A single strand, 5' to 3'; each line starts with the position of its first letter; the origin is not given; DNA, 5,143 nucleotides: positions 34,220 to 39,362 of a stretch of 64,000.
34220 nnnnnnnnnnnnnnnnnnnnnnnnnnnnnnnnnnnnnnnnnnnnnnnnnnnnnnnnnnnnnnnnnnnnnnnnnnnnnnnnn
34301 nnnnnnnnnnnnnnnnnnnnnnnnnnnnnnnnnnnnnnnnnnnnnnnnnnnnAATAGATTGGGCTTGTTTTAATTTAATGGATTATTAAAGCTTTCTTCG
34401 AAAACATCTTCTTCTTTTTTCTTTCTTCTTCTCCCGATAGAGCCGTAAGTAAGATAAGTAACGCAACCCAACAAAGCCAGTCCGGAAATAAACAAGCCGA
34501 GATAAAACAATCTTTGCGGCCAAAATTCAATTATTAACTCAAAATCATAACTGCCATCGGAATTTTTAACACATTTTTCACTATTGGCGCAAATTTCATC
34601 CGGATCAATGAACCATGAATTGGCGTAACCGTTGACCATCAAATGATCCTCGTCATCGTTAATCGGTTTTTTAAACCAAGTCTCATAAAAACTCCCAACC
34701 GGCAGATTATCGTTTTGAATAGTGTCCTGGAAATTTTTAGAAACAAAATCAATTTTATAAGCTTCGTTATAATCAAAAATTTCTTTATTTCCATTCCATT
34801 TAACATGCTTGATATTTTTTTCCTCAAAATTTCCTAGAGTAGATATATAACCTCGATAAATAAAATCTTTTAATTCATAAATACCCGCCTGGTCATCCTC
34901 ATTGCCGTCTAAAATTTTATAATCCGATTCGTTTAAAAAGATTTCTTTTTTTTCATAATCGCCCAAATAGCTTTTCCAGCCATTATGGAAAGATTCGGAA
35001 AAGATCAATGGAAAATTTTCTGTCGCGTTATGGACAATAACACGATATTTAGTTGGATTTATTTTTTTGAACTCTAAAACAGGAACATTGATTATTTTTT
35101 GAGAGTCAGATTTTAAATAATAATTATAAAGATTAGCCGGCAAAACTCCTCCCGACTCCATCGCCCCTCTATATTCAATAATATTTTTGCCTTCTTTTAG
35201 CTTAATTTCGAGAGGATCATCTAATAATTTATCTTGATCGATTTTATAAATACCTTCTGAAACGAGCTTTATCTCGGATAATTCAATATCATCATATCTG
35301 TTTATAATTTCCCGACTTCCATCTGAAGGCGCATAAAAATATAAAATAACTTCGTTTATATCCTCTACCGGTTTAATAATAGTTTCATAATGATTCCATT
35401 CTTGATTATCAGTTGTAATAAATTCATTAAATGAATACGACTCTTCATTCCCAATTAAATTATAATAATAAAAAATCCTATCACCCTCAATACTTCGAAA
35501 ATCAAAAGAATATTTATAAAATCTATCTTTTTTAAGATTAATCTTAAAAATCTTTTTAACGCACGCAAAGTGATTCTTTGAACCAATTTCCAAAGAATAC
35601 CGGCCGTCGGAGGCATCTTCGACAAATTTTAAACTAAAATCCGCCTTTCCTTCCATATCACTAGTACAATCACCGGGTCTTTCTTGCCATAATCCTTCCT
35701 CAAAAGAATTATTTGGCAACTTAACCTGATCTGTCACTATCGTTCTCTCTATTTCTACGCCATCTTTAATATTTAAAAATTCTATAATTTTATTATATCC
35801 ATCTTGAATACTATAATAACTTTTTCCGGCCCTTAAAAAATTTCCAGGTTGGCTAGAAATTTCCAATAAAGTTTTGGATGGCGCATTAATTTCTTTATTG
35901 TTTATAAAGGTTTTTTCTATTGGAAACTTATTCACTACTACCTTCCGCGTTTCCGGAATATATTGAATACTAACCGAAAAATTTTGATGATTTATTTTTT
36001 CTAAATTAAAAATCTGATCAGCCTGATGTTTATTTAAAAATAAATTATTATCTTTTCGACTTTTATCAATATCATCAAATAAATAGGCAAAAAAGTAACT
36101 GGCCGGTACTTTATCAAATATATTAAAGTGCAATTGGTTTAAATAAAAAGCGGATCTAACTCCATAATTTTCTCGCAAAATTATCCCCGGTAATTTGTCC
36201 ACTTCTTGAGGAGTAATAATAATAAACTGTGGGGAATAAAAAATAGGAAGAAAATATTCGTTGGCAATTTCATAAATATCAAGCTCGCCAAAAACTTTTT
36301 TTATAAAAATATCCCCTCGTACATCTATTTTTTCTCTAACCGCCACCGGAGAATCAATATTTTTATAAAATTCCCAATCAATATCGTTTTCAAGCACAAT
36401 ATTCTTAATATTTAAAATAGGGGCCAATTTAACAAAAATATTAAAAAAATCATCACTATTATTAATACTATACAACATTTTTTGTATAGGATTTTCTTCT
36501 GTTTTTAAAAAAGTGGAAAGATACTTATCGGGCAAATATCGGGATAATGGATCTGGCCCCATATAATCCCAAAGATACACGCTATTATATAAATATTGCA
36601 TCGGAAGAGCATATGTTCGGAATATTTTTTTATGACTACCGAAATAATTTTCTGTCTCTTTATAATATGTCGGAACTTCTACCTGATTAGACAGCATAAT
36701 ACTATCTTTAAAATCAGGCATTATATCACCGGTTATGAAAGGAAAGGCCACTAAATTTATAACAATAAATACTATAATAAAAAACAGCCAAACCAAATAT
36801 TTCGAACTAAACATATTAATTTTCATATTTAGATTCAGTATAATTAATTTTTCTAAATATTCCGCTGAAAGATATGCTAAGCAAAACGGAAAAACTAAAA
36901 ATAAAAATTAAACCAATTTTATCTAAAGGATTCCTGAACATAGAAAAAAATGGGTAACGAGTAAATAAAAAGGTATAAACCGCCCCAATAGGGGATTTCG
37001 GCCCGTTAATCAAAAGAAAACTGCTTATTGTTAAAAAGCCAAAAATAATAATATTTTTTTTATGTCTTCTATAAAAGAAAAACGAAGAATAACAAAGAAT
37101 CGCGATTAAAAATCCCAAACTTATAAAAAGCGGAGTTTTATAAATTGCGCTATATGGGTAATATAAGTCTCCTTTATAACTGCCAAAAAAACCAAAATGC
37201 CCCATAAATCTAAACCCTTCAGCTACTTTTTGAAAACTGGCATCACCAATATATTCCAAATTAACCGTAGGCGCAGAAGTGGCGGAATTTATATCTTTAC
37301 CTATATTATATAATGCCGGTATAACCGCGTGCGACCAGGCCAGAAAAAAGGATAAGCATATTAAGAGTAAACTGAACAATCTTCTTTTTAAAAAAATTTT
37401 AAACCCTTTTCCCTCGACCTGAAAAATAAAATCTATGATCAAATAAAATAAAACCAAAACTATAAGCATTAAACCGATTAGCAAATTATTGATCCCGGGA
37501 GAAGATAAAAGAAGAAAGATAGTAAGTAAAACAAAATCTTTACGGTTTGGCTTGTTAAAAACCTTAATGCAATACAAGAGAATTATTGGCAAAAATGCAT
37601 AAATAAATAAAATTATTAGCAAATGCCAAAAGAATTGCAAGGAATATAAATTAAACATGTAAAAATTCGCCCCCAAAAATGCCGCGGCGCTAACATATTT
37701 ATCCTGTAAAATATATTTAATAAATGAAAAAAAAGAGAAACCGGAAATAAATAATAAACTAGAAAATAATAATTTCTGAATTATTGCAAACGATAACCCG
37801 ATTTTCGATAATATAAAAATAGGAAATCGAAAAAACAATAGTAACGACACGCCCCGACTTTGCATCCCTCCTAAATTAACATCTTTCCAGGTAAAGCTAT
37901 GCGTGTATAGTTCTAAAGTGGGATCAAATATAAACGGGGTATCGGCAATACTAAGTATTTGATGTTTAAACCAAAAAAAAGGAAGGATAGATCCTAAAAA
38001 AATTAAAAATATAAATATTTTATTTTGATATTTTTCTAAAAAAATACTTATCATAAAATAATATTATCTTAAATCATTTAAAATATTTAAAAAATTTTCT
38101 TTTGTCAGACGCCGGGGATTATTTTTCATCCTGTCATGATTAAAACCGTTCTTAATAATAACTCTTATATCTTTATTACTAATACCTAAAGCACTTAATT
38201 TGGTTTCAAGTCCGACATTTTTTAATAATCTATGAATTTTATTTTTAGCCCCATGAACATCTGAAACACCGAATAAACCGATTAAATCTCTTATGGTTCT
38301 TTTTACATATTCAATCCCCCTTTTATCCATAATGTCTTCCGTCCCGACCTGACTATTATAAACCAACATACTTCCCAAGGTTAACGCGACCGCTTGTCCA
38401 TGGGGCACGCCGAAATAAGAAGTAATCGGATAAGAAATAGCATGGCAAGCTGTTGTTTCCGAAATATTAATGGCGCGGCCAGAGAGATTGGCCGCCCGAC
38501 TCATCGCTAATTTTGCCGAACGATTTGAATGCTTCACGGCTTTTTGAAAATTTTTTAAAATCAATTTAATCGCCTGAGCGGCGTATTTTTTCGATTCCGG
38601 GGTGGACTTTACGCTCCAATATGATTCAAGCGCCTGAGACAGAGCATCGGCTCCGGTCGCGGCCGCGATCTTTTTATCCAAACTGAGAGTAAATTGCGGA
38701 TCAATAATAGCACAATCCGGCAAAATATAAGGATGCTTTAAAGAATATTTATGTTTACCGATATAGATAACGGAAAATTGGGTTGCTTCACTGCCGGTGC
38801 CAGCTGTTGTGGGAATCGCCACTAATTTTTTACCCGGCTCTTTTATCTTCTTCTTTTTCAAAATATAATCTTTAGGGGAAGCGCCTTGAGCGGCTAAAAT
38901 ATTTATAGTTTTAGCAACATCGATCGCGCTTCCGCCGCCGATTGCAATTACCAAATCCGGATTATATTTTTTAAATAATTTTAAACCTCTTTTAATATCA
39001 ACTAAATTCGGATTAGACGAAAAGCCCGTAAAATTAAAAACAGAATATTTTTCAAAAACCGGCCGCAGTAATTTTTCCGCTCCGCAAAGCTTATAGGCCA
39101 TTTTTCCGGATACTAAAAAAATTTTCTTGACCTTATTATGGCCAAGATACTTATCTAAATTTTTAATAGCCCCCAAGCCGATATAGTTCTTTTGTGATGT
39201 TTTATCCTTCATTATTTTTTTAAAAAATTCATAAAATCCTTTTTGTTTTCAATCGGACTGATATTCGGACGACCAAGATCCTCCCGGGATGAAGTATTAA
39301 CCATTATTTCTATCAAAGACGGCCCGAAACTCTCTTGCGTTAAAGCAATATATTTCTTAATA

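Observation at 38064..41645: Fom1/Fom2/FomC-like cassette predicting cytidylyl-2-hydroxyethylphosphonate synthesis in a CPR-like genome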

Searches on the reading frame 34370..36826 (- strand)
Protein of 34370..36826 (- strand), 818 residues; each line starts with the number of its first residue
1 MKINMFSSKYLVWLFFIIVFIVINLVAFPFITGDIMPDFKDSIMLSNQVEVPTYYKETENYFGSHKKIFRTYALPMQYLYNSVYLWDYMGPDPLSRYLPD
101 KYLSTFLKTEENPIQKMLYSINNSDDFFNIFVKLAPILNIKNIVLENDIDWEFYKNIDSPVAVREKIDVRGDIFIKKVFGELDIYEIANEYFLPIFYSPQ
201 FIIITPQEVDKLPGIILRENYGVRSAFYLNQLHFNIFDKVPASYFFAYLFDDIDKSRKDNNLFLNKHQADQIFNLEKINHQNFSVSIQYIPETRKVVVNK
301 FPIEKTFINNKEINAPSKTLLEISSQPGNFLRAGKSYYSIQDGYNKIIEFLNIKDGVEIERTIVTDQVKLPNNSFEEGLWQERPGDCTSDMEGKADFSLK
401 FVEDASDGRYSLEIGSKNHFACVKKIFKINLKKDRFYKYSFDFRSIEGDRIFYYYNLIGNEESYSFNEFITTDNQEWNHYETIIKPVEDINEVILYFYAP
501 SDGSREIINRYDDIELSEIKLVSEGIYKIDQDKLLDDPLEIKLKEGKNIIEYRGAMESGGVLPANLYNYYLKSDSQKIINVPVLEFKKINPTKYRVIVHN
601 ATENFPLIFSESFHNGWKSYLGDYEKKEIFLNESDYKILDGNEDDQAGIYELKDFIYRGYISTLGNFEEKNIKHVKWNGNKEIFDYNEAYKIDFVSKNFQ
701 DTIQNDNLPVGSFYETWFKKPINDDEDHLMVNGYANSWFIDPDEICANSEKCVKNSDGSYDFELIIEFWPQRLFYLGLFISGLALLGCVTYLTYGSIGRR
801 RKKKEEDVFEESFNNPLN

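Call 8: search_protein_families(library=pfam, proteins=[window:34370-36826:-], max_evalue=0.01)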
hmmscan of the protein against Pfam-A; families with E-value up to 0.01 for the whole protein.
window:34370-36826:- (818 aa): 1 family
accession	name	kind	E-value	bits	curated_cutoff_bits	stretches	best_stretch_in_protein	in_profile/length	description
PF02018.23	CBM_4_9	-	0.0059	17.4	25.9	0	372-501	6-134/136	Carbohydrate binding domain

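Call 31: search_protein_families(library=pfam, proteins=[window:34370-36826:-], max_evalue=10)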
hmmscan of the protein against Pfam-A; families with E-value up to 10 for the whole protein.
window:34370-36826:- (818 aa): 1 family
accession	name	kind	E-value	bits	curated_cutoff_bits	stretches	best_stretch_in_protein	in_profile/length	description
PF02018.23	CBM_4_9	-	0.0059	17.4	25.9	1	372-501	6-134/136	Carbohydrate binding domain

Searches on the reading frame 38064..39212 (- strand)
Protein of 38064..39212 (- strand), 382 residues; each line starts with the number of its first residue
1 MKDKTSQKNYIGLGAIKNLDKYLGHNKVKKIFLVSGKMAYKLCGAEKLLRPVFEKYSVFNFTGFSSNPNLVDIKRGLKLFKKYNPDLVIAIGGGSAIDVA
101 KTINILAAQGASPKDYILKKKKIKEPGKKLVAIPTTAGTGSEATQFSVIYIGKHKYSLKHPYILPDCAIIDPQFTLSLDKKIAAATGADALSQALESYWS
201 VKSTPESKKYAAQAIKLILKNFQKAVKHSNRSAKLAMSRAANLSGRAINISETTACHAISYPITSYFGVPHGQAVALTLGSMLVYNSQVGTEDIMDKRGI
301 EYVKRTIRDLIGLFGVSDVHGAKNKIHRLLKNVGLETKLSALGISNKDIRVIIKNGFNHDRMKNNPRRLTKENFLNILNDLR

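Call 3: search_protein_families(library=pfam, proteins=[window:38064-39212:-])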
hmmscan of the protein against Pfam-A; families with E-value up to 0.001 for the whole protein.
window:38064-39212:- (382 aa): 3 families
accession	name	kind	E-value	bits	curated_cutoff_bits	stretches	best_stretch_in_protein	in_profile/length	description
PF00465.25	Fe-ADH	-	1.5e-41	142.3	31.3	1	8-172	3-168/168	Iron-containing alcohol dehydrogenase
PF25137.1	ADH_Fe_C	-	6.9e-35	120.9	27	1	184-379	2-191/194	Fe-containing alcohol dehydrogenase family, C-terminal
PF13685.12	Fe-ADH_2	-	1.4e-10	41.8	28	1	11-104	2-94/149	Iron-containing alcohol dehydrogenase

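Call 4: search_protein_families(library=ncbifam, proteins=[window:38064-39212:-])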
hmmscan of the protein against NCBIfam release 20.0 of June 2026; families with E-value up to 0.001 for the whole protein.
window:38064-39212:- (382 aa): 19 families
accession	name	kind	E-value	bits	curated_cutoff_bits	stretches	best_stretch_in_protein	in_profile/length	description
TIGR03405.1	Phn_Fe-ADH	equivalog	7.8e-57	192.7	423.7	1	62-364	56-351/355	iron-containing alcohol dehydrogenase PsrA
NF010378.0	PRK13805.1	equivalog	1e-55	189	951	1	6-378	462-860/872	bifunctional acetaldehyde-CoA/alcohol dehydrogenase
NF041833.1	Fe_ADH_ErcA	equivalog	1.8e-55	188.7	550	1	11-377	13-377/382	alcohol dehydrogenase-like regulatory protein ErcA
TIGR02638.1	lactal_redase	equivalog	1.8e-55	188.3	523.15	1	8-376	9-377/379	lactaldehyde reductase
NF058672.1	4HyButDHCUPNE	equivalog_domain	3e-50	171.5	500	1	11-379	12-375/378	4-hydroxybutyrate dehydrogenase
NF053866.1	CholDhdGbsBBac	equivalog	1.1e-49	169.1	550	1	12-377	21-386/392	choline dehydrogenase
NF007911.0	PRK10624.1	equivalog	6.9e-48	163.5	537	1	8-378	10-378/382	lactaldehyde reductase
NF007363.0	PRK09860.1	equivalog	1.4e-45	156.1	581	1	9-377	12-378/383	L-threonine dehydrogenase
NF050025.1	SulfAcetaldRedSarD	equivalog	1e-42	146.4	700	1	7-379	9-382/385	sulfoacetaldehyde reductase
NF011998.0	PRK15454.1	equivalog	5e-38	130.8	556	1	64-377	86-390/395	ethanolamine utilization ethanol dehydrogenase EutG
NF011717.0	PRK15138.1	equivalog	2.5e-20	72.9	645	1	5-359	8-363/387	alcohol dehydrogenase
TIGR04266.1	NDMA_methanol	equivalog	2.8e-19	69.2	625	1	59-293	69-310/420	NDMA-dependent methanol dehydrogenase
NF006941.0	PRK09423.1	subfamily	1.4e-14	53.7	336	1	8-105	10-105/367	glycerol dehydrogenase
NF041822.1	daptide_DH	equivalog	8e-14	51.3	300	1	84-245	54-226/363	daptide-type RiPP biosynthesis dehydogenase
NF002022.0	PRK00843.1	equivalog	8.1e-09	34.9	413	1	9-104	14-107/350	NAD(P)-dependent glycerol-1-phosphate dehydrogenase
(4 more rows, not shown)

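Call 13: search_solved_structures(query=window:38064-39212:-, max_evalue=1e-20)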
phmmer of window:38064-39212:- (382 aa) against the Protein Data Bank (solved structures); distinct sequences matched with E-value up to 1e-20: 29.
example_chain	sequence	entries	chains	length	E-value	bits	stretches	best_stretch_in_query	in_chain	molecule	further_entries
6jko_A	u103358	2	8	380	2.1e-45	158.6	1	60-372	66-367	Methanol dehydrogenase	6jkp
3owo_A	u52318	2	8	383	2.1e-40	142.2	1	9-368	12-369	Alcohol dehydrogenase 2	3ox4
1vhd_A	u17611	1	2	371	2.3e-40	142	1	29-378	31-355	alcohol dehydrogenase, iron-containing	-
1o2d_A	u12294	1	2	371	2.3e-40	142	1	29-378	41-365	Alcohol dehydrogenase, iron-containing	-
8zrl_A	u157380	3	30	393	3.5e-40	141.4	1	9-379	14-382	NAD-dependent methanol dehydrogenase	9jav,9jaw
8zwd_B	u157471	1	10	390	4.7e-39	137.7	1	9-379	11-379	NAD(P)-dependent methanol dehydrogenase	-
13he_A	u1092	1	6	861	2.5e-35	125.5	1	5-348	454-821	Aldehyde-alcohol dehydrogenase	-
8uhw_A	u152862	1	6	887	2.6e-35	125.4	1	5-348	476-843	Aldehyde-alcohol dehydrogenase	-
4fr2_A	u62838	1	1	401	5.9e-34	120.9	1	9-379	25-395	1,3-propanediol dehydrogenase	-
9ldl_C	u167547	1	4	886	1.5e-33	119.6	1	42-287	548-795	Aldehyde dehydrogenase family protein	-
3bfj_A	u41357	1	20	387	1.8e-33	119.3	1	29-373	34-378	1,3-propanediol oxidoreductase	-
3zdr_A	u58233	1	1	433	6.1e-33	117.6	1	20-348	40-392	ALCOHOL DEHYDROGENASE DOMAIN OF THE BIFUNCTIONAL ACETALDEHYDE DEHYDROGENASE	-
6scg_A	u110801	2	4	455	2.1e-30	109.2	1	62-345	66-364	Aldehyde-alcohol dehydrogenase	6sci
9knp_A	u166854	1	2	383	8.1e-30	107.3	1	11-292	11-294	375aa long hypothetical alchol dehydrogenase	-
6tqh_A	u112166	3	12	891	9.9e-30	107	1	62-345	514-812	Aldehyde-alcohol dehydrogenase | Bifunctional aldehyde-alcohol dehydrogenase AdhE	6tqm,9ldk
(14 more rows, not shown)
